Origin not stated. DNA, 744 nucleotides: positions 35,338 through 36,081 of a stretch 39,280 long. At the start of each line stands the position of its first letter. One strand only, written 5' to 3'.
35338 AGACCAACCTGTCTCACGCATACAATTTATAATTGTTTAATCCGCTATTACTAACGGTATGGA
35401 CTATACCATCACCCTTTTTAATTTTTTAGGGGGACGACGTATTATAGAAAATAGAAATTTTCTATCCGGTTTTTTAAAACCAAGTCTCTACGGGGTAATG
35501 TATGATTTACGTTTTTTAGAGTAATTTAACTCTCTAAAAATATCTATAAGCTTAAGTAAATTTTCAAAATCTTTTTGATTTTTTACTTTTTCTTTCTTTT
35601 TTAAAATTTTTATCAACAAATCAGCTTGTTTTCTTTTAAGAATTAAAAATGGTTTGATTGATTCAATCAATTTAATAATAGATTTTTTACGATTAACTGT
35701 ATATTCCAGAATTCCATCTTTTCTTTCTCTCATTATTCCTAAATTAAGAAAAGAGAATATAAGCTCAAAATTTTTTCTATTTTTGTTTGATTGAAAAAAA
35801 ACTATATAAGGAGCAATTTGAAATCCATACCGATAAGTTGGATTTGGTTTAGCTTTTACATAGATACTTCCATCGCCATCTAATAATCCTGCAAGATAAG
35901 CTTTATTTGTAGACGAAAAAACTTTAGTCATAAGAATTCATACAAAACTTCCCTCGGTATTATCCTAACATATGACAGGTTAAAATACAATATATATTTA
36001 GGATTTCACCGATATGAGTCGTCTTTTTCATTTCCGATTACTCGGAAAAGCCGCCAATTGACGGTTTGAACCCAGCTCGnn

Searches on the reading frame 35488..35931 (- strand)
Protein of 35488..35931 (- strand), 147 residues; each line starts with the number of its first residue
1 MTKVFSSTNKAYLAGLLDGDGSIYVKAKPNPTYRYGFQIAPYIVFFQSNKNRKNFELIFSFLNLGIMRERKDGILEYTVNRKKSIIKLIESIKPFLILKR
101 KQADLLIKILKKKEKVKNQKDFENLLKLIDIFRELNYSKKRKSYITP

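Call 98: search_solved_structures(query=window:35488-35931:-, max_evalue=0.01)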
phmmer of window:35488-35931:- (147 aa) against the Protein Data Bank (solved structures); distinct sequences matched with E-value up to 0.01: 85 (the best 60 are shown).
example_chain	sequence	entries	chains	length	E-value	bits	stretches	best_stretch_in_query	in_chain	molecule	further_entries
3fd2_A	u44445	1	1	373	8.5e-35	122.8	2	6-137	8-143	Site-specific DNA endonuclease I-MsoI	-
3mx9_A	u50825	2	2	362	1.3e-28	102.8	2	11-143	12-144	Protein scV3V2(G19S) | scV3V2(G19S)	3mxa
1mow_A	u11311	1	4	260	6.7e-19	71.4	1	10-143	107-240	chimera of homing endonuclease I-DmoI and DNA endonuclease I-CreI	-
3mis_A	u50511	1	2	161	1.3e-17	67.2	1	7-137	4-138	Mso-8G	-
2o7m_A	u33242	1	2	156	2.3e-17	66.4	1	10-143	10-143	DNA endonuclease I-CreI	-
2i3q_A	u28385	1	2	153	2.3e-17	66.4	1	10-143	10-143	DNA endonuclease I-CreI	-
1bp7_A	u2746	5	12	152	2.4e-17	66.3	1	11-143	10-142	PROTEIN (I-CREI) | DNA ENDONUCLEASE I-CREI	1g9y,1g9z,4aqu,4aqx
1n3e_A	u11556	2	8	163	2.6e-17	66.2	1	10-143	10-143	DNA endonuclease I-CreI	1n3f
1m5x_A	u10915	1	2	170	2.7e-17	66.2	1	6-137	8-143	DNA endonuclease I-MsoI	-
4aab_A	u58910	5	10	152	4.6e-17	65.4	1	11-143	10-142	DNA ENDONUCLEASE I-CREI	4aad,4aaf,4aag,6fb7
4aae_A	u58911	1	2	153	4.8e-17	65.4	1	11-143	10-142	DNA ENDONUCLEASE I-CREI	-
6fb8_A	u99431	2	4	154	4.9e-17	65.4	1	11-143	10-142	DNA endonuclease I-CreI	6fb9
3mip_A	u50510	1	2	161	5.4e-17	65.2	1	7-137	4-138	Mso-8G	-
2i3p_A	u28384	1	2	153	5.6e-17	65.2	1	10-143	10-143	DNA endonuclease I-CreI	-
1t9j_A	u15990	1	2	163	5.6e-17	65.1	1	10-143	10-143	DNA endonuclease I-CreI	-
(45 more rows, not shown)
